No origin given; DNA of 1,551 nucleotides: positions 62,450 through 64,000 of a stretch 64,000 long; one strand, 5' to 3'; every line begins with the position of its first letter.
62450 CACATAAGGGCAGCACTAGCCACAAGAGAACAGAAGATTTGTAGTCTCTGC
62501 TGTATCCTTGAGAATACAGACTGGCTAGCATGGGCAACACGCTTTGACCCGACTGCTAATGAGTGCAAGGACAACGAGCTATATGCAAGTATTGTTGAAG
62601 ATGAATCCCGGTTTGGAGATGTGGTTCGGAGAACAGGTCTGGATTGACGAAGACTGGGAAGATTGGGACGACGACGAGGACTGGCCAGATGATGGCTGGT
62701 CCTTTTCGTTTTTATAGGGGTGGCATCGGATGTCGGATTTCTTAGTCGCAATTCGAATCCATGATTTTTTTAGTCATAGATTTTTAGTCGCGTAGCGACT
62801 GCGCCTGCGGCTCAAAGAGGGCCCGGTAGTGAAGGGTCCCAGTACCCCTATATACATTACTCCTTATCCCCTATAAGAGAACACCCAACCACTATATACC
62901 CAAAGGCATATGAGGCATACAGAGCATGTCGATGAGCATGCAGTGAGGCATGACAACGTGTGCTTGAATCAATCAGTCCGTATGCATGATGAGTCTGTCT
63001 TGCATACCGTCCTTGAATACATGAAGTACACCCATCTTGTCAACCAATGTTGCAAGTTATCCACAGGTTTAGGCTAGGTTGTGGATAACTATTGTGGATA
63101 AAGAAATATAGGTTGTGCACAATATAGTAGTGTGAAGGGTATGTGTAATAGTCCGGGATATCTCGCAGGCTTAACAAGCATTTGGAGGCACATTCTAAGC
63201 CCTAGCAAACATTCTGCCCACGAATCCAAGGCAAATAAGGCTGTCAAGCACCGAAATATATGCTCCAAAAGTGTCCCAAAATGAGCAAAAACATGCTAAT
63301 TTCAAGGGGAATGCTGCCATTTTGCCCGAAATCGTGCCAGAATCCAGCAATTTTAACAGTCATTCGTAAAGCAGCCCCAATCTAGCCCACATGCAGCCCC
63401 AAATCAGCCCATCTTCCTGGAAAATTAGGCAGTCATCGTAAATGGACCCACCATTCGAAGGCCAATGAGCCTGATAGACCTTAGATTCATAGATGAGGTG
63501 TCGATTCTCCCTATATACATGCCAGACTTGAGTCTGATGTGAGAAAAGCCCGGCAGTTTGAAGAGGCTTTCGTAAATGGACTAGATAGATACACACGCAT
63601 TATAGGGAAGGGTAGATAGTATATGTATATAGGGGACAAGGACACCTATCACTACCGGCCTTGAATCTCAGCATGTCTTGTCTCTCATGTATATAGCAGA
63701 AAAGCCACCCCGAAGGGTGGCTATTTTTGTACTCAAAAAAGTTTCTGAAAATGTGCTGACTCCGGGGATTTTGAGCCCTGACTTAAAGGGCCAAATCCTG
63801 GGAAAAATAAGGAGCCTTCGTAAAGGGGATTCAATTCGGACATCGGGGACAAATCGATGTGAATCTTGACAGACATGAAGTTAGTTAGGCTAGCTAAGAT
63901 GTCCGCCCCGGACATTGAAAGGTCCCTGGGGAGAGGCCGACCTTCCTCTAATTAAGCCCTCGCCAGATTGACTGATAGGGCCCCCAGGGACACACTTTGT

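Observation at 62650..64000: Gene-free region of more than 1.3 kb with DnaA boxes and short direct repeats: candidate origin or packaging region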

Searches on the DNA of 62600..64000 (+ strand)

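Call 3: search_dna_similar(query=window:62650-64000:+, collection=phages, mode=distant, max_rows=30)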
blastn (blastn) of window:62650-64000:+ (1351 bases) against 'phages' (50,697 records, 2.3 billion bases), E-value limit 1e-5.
Records with a match: 83; places in all: 166; records where one place covers at least 80% of the query: 40.
Best place of each record, by identity: >=99% 2; 95-99% 12; 90-95% 3; 80-90% 32; 60-80% 34.
By first word of the organism name: Streptomyces 83.
By host as written in the record: Streptomyces griseus ATCC 10137 39; Streptomyces lividans JI 1326 27; Streptomyces viridochromogenes DSM40736 4; Streptomyces mirabilis NRRL B-2400 4; Streptomyces griseofuscus ATCC 23916 3; Streptomyces sanglieri UNT16F27A 2; Streptomyces lividans JI1326 2; Streptomyces scabiei RL-34 2.
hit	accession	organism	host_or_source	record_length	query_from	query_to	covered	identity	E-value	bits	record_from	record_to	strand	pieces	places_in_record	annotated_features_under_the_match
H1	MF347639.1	Streptomyces phage Samisti12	Streptomyces griseus ATCC 10137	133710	1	1351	100%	100.0%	0e+0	2437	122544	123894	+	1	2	hypothetical protein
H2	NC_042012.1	Streptomyces phage Samisti12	Streptomyces griseus ATCC 10137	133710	1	1351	100%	100.0%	0e+0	2437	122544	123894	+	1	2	hypothetical protein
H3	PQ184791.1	Streptomyces phage Lululemon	Streptomyces lividans JI 1326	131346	1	1348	100%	96.3%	0e+0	2197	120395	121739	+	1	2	247: hypothetical protein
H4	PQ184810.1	Streptomyces phage PacManQ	Streptomyces lividans JI 1326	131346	1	1348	100%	96.3%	0e+0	2197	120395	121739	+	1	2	247: hypothetical protein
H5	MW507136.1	Streptomyces phage Cross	Streptomyces sanglieri UNT16F27A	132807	1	1348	100%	96.3%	0e+0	2197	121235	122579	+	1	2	248: hypothetical protein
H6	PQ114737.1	Streptomyces phage BlueOtter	Streptomyces lividans JI 1326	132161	1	1348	100%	96.3%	0e+0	2197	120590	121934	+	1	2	248: hypothetical protein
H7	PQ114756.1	Streptomyces phage HangryHippo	Streptomyces lividans JI 1326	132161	1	1348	100%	96.3%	0e+0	2197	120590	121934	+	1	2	248: hypothetical protein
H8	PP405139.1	Streptomyces phage Cursive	Streptomyces lividans JI 1326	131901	1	1348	100%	96.2%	0e+0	2193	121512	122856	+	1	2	254: hypothetical protein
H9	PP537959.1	Streptomyces phage Leo04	Streptomyces lividans JI 1326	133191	1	1348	100%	95.7%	0e+0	2158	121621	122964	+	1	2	251: hypothetical protein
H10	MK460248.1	Streptomyces phage Teutsch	Streptomyces griseus ATCC 10137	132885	1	1348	100%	95.2%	0e+0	2128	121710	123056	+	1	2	none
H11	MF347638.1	Streptomyces phage Peebs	Streptomyces lividans JI 1326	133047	1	1348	100%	95.2%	0e+0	2126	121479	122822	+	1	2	hypothetical protein (x2)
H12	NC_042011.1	Streptomyces phage Peebs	Streptomyces lividans JI 1326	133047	1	1348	100%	95.2%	0e+0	2126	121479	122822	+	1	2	hypothetical protein (x2)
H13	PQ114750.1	Streptomyces phage Larnav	Streptomyces lividans JI 1326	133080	1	1348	100%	95.0%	0e+0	2111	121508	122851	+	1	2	250: hypothetical protein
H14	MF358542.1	Streptomyces phage Sushi23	Streptomyces griseus ATCC 10137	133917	1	1348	100%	95.0%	0e+0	2113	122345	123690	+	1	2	hypothetical protein (x2)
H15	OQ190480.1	Streptomyces phage Pepperwood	Streptomyces lividans JI 1326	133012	1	1348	99%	95.2%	0e+0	2113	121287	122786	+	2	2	250: hypothetical protein | 249: hypothetical protein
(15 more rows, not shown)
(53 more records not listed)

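Call 7: get_annotated_region(hit=H1, flank=5000)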
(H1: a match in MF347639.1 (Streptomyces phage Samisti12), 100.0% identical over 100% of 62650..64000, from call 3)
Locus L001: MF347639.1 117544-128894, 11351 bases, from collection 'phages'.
description: Streptomyces phage Samisti12, complete genome.
organism: Streptomyces phage Samisti12 (NCBI taxid 2023995)
taxonomy: Viruses; Duplodnaviria; Heunggongvirae; Uroviricota; Caudoviricetes; Stanwilliamsviridae; Boydwoodruffvirinae; Samistivirus; Samistivirus samisti12
host: Streptomyces griseus ATCC 10137; source: soil; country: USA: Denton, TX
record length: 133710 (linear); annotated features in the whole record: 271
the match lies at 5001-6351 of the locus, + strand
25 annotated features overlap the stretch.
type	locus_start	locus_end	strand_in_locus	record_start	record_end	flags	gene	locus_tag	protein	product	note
tRNA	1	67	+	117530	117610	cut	-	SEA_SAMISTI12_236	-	tRNA-Gln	tRNA-Gln (ttg)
CDS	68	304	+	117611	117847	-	-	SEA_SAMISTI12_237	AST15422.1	hypothetical protein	-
CDS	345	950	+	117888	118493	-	-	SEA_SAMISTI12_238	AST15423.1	hypothetical protein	-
CDS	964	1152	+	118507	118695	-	-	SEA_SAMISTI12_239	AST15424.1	hypothetical protein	-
CDS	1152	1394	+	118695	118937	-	-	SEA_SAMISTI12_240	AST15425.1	hypothetical protein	-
CDS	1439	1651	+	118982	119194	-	-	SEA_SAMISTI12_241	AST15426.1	hypothetical protein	-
CDS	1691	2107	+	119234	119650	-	-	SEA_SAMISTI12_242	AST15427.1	hypothetical protein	-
CDS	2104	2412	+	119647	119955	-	-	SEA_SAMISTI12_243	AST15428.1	thioredoxin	-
CDS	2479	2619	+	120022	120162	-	-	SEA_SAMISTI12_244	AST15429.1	hypothetical protein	-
CDS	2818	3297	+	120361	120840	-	-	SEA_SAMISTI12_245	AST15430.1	hypothetical protein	-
CDS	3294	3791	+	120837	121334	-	-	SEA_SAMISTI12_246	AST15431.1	hypothetical protein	-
CDS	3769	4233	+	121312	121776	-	-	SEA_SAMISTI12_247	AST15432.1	hypothetical protein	-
CDS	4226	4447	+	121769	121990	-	-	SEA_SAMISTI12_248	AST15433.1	hypothetical protein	-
CDS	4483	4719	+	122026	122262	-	-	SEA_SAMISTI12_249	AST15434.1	hypothetical protein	-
CDS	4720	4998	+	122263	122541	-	-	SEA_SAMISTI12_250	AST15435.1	hypothetical protein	-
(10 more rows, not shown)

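Call 13: search_dna_similar(query=window:62900-63400:+, collection=phages, mode=distant, max_rows=45, rows=spread, max_evalue=0.001)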
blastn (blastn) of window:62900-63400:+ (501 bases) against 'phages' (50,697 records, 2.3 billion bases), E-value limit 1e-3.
Records with a match: 49; places in all: 98; records where one place covers at least 80% of the query: 19.
Best place of each record, by identity: >=99% 2; 95-99% 5; 90-95% 11; 80-90% 6; 60-80% 25.
By first word of the organism name: Streptomyces 49.
By host as written in the record: Streptomyces griseus ATCC 10137 19; Streptomyces lividans JI 1326 19; Streptomyces viridochromogenes DSM40736 4; Streptomyces lividans JI1326 2; Streptomyces mirabilis NRRL B-2400 2; Streptomyces griseofuscus ATCC 23916 2; Streptomyces sanglieri UNT16F27A 1.
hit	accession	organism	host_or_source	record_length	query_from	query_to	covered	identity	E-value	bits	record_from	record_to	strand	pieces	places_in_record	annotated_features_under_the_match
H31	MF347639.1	Streptomyces phage Samisti12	Streptomyces griseus ATCC 10137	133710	1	501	100%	100.0%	0e+0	904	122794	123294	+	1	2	none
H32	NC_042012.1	Streptomyces phage Samisti12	Streptomyces griseus ATCC 10137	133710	1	501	100%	100.0%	0e+0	904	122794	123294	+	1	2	none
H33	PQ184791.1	Streptomyces phage Lululemon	Streptomyces lividans JI 1326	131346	1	501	100%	95.0%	0e+0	790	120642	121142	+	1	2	none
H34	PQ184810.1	Streptomyces phage PacManQ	Streptomyces lividans JI 1326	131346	1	501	100%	95.0%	0e+0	790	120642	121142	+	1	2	none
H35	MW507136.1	Streptomyces phage Cross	Streptomyces sanglieri UNT16F27A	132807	1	501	100%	95.0%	0e+0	790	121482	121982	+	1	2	none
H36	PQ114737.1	Streptomyces phage BlueOtter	Streptomyces lividans JI 1326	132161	1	501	100%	95.0%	0e+0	790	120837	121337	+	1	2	none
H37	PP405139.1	Streptomyces phage Cursive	Streptomyces lividans JI 1326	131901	1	501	100%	94.8%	0e+0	785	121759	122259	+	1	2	none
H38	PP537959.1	Streptomyces phage Leo04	Streptomyces lividans JI 1326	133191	1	501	100%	94.6%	0e+0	781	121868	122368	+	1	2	none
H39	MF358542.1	Streptomyces phage Sushi23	Streptomyces griseus ATCC 10137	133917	1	501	100%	93.3%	0e+0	747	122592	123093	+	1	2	none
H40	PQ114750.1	Streptomyces phage Larnav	Streptomyces lividans JI 1326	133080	1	501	100%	93.1%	0e+0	739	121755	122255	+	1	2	none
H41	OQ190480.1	Streptomyces phage Pepperwood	Streptomyces lividans JI 1326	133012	1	501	100%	92.7%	0e+0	734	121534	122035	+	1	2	none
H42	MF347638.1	Streptomyces phage Peebs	Streptomyces lividans JI 1326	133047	1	501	100%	92.5%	0e+0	726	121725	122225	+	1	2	hypothetical protein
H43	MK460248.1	Streptomyces phage Teutsch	Streptomyces griseus ATCC 10137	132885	1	501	100%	92.5%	0e+0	726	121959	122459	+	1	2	none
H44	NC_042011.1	Streptomyces phage Peebs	Streptomyces lividans JI 1326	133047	1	501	100%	92.5%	0e+0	726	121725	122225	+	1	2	hypothetical protein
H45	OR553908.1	Streptomyces phage Watermoore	Streptomyces lividans JI 1326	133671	1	501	100%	87.6%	2e-170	604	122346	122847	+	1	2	none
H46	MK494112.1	Streptomyces phage EGole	Streptomyces griseus ATCC 10137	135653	1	501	100%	86.4%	7e-164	582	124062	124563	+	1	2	none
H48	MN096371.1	Streptomyces phage Braelyn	Streptomyces griseus ATCC 10137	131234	155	500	69%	93.4%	2e-144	517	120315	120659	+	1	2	none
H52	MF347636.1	Streptomyces phage NootNoot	Streptomyces griseus ATCC 10137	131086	155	500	69%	80.4%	8e-81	306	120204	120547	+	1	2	none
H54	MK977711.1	Streptomyces phage Evy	Streptomyces griseus ATCC 10137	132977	139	501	72%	76.6%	3e-74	284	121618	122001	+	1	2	none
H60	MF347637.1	Streptomyces phage Paradiddles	Streptomyces griseus ATCC 10137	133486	159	501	68%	78.7%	2e-68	265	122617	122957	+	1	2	none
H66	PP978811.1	Streptomyces phage Anedea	Streptomyces mirabilis NRRL B-2400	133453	137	472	67%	69.0%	7e-18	98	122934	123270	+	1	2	none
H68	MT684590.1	Streptomyces phage LilMartin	Streptomyces viridochromogenes DSM40736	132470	155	472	63%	71.3%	2e-31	141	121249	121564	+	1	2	none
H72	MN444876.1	Streptomyces phage Daubenski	Streptomyces griseus ATCC 10137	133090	158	382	45%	75.8%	4e-28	131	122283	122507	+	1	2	238: hypothetical protein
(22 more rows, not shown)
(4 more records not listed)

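Call 14: get_annotated_region(hit=H33, flank=700)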
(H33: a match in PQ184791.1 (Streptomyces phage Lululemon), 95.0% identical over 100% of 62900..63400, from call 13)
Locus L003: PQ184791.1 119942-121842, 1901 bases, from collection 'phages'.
description: Streptomyces phage Lululemon, complete genome.
organism: Streptomyces phage Lululemon (NCBI taxid 3251042)
taxonomy: Viruses; Duplodnaviria; Heunggongvirae; Uroviricota; Caudoviricetes
host: Streptomyces lividans JI 1326; source: soil; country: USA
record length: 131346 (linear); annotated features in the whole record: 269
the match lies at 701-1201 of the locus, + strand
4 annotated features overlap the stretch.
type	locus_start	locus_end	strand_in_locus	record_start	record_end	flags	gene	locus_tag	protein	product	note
CDS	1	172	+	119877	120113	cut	245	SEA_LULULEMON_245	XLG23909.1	hypothetical protein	-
CDS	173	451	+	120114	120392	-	246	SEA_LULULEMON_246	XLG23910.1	hypothetical protein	-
CDS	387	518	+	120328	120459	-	247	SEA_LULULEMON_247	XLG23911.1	hypothetical protein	-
CDS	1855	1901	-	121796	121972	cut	248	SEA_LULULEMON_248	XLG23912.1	hypothetical protein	-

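Call 15: get_annotated_region(hit=H46, flank=700)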
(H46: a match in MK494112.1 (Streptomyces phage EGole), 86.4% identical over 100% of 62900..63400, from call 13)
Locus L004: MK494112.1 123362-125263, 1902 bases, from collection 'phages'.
description: Streptomyces phage EGole, complete genome.
organism: Streptomyces phage EGole (NCBI taxid 2517973)
taxonomy: Viruses; Duplodnaviria; Heunggongvirae; Uroviricota; Caudoviricetes; Stanwilliamsviridae; Boydwoodruffvirinae; Samistivirus; Samistivirus egole
host: Streptomyces griseus ATCC 10137; source: soil; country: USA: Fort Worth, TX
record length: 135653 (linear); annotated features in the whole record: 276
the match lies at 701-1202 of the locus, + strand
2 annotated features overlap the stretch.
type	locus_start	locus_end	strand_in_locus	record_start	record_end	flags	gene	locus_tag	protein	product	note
CDS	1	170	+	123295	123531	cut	253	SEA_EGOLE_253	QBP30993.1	hypothetical protein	-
CDS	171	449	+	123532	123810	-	254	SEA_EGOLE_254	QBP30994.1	hypothetical protein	-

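Call 16: get_annotated_region(hit=H48, flank=800)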
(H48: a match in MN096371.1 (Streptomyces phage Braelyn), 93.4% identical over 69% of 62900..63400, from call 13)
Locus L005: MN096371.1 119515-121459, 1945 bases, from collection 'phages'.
description: Streptomyces phage Braelyn, complete genome.
organism: Streptomyces phage Braelyn (NCBI taxid 2593356)
taxonomy: Viruses; Duplodnaviria; Heunggongvirae; Uroviricota; Caudoviricetes; Stanwilliamsviridae; Boydwoodruffvirinae; Samistivirus; Samistivirus braelyn
host: Streptomyces griseus ATCC 10137; source: -; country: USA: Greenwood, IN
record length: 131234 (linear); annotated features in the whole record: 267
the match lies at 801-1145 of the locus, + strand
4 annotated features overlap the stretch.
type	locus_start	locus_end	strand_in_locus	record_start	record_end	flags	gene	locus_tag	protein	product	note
CDS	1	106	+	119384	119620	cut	235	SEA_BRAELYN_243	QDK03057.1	hypothetical protein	-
CDS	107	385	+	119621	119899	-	236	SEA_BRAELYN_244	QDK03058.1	hypothetical protein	-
CDS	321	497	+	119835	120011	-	237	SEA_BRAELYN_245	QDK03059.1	hypothetical protein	-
CDS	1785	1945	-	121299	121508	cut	238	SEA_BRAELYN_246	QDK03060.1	hypothetical protein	-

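Call 17: get_annotated_region(hit=H52, flank=800)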
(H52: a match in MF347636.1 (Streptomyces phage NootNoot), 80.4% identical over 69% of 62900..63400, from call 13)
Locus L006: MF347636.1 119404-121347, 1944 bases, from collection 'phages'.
description: Streptomyces phage NootNoot, complete genome.
organism: Streptomyces phage NootNoot (NCBI taxid 2023992)
taxonomy: Viruses; Duplodnaviria; Heunggongvirae; Uroviricota; Caudoviricetes; Stanwilliamsviridae; Boydwoodruffvirinae; Samistivirus; Samistivirus nootnoot
host: Streptomyces griseus ATCC 10137; source: soil; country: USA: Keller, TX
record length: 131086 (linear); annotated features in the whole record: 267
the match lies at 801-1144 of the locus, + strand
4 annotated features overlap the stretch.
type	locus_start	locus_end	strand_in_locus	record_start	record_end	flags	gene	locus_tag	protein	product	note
CDS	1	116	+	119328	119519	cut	-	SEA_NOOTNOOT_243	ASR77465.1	hypothetical protein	-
CDS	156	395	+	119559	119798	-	-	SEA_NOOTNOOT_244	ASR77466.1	hypothetical protein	-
CDS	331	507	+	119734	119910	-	-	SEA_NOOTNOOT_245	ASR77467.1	hypothetical protein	-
CDS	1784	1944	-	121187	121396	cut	-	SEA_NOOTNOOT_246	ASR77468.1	hypothetical protein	-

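Call 18: get_annotated_region(hit=H54, flank=800)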
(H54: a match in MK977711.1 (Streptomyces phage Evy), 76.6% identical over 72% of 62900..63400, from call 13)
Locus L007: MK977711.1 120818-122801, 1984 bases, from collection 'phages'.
description: Streptomyces phage Evy, complete genome.
organism: Streptomyces phage Evy (NCBI taxid 2588514)
taxonomy: Viruses; Duplodnaviria; Heunggongvirae; Uroviricota; Caudoviricetes; Stanwilliamsviridae; Boydwoodruffvirinae; Samistivirus; Samistivirus evy
host: Streptomyces griseus ATCC 10137; source: soil; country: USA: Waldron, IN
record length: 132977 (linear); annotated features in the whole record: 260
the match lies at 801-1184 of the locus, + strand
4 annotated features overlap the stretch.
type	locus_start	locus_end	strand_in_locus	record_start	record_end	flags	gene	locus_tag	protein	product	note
CDS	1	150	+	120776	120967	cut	236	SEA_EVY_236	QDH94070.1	hypothetical protein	-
CDS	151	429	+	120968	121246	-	237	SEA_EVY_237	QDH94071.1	hypothetical protein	-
CDS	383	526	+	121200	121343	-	238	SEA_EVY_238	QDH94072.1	hypothetical protein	-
CDS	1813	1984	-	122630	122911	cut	239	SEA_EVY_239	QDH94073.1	hypothetical protein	-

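Call 19: get_annotated_region(hit=H60, flank=800)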
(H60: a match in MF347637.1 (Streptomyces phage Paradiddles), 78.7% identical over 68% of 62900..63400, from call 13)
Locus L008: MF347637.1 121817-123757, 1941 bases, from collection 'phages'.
description: Streptomyces phage Paradiddles, complete genome.
organism: Streptomyces phage Paradiddles (NCBI taxid 2023993)
taxonomy: Viruses; Duplodnaviria; Heunggongvirae; Uroviricota; Caudoviricetes; Stanwilliamsviridae; Boydwoodruffvirinae; Samistivirus; Samistivirus paradiddles
host: Streptomyces griseus ATCC 10137; source: soil; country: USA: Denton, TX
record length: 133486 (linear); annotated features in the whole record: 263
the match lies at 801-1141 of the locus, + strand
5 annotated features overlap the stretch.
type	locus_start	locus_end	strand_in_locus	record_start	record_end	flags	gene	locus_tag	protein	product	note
CDS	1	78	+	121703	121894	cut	-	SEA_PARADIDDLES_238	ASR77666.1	hypothetical protein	-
CDS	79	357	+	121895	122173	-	-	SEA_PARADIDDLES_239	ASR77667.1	hypothetical protein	-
CDS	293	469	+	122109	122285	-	-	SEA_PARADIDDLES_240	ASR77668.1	hypothetical protein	-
CDS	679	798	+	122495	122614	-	-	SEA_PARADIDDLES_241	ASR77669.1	hypothetical protein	-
CDS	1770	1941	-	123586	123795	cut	-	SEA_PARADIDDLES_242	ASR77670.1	hypothetical protein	-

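Call 20: get_annotated_region(hit=H66, flank=800)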
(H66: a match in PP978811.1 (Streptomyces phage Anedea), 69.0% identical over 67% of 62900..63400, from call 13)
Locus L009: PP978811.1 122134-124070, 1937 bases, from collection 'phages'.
description: Streptomyces phage Anedea, complete genome.
organism: Streptomyces phage Anedea (NCBI taxid 3241789)
taxonomy: Viruses
host: Streptomyces mirabilis NRRL B-2400; source: soil; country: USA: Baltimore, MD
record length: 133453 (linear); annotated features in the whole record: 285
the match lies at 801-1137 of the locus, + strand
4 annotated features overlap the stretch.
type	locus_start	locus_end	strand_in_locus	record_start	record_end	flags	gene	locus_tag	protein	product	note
CDS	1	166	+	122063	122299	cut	263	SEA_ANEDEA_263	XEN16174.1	hypothetical protein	Hypothetical Protein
CDS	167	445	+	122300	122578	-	264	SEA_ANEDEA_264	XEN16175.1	hypothetical protein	Hypothetical Protein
CDS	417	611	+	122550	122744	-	265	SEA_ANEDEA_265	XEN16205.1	hypothetical protein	Hypothetical Protein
CDS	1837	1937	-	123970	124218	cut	266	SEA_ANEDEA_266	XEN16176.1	hypothetical protein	Hypothetical Protein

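Call 21: get_annotated_region(hit=H68, flank=800)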
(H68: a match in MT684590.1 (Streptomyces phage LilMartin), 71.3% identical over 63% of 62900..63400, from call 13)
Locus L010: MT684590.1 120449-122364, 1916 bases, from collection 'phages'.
description: Streptomyces phage LilMartin, complete genome.
organism: Streptomyces phage LilMartin (NCBI taxid 2767566)
taxonomy: Viruses; Duplodnaviria; Heunggongvirae; Uroviricota; Caudoviricetes; Stanwilliamsviridae; Boydwoodruffvirinae; Samistivirus
host: Streptomyces viridochromogenes DSM40736; source: soil; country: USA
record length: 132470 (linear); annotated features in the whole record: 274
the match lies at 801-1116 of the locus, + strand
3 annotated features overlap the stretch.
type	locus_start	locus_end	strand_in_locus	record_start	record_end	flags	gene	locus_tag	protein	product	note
CDS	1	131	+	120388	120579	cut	251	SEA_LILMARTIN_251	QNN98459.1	hypothetical protein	-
CDS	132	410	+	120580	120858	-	252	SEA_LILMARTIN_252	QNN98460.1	hypothetical protein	-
CDS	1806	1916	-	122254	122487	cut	253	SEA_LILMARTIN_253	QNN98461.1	hypothetical protein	-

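Call 22: get_annotated_region(hit=H72, flank=800)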
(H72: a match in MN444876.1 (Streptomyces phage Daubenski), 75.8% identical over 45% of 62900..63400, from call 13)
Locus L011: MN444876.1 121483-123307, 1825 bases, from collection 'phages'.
description: Streptomyces phage Daubenski, complete genome.
organism: Streptomyces phage Daubenski (NCBI taxid 2653725)
taxonomy: Viruses; Duplodnaviria; Heunggongvirae; Uroviricota; Caudoviricetes; Stanwilliamsviridae; Boydwoodruffvirinae; Samistivirus; Samistivirus daubenski
host: Streptomyces griseus ATCC 10137; source: Evansville, IN; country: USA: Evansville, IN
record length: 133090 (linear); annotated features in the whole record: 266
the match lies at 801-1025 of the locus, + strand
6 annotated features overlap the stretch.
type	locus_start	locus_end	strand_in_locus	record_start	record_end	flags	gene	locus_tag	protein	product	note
CDS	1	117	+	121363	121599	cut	235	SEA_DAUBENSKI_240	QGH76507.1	hypothetical protein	-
CDS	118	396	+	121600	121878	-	236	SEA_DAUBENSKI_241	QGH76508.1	hypothetical protein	-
CDS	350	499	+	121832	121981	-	237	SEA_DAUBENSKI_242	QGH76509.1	hypothetical protein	-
CDS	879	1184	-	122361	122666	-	238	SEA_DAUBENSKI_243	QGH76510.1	hypothetical protein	-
CDS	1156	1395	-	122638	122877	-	244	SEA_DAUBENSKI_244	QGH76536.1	hypothetical protein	-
CDS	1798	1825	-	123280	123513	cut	239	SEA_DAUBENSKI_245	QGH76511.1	hypothetical protein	-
